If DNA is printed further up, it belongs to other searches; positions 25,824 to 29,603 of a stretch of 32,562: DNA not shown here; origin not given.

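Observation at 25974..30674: Giant single-polypeptide fusion of a sacsin-like GHKL ATPase to an SF2 DExH helicase in a mobile island: candidate undescribed defence or genome-surveillance system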

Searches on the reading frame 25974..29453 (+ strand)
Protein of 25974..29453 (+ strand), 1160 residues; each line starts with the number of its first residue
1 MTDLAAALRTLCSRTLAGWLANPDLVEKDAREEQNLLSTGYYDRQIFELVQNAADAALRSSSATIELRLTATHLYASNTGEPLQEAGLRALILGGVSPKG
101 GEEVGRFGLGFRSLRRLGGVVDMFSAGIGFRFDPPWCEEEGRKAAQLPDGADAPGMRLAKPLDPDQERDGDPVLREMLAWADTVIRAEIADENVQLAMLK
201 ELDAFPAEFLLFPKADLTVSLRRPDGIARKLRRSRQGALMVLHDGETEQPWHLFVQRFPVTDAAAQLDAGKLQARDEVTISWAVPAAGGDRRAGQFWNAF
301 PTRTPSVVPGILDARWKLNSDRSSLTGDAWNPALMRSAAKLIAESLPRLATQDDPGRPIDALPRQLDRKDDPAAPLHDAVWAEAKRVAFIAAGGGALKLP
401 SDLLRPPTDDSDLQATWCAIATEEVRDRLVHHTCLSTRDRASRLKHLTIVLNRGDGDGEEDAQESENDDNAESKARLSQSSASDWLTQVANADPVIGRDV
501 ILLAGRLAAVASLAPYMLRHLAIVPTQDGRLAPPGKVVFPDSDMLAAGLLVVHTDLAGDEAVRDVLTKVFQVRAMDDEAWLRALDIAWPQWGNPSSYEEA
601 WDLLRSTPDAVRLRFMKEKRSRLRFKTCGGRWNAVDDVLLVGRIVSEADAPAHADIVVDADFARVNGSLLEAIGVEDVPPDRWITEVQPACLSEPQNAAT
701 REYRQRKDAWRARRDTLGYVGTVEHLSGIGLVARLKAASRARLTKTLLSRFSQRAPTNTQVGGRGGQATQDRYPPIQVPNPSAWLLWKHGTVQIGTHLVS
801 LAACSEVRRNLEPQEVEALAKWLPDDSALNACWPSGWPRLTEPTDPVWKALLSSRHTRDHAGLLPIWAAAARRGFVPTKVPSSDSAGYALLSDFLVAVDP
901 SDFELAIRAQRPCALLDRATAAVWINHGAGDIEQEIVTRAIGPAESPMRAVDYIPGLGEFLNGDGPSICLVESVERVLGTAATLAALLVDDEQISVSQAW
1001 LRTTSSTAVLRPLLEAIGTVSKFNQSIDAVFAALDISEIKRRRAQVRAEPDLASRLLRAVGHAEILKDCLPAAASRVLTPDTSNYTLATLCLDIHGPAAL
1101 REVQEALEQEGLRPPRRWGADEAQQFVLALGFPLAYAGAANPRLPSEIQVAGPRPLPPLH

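Call 63: search_protein_families(library=pfam, proteins=[window:25974-29453:+], max_evalue=1)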
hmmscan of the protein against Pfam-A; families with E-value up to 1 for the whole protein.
window:25974-29453:+ (1160 aa): 0 families

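Call 71: search_dna_similar(query=window:25974-29453:+, collection=phages, mode=protein, max_rows=10, max_evalue=0.001)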
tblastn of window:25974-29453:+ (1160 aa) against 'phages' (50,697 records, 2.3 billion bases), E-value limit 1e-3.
No match.
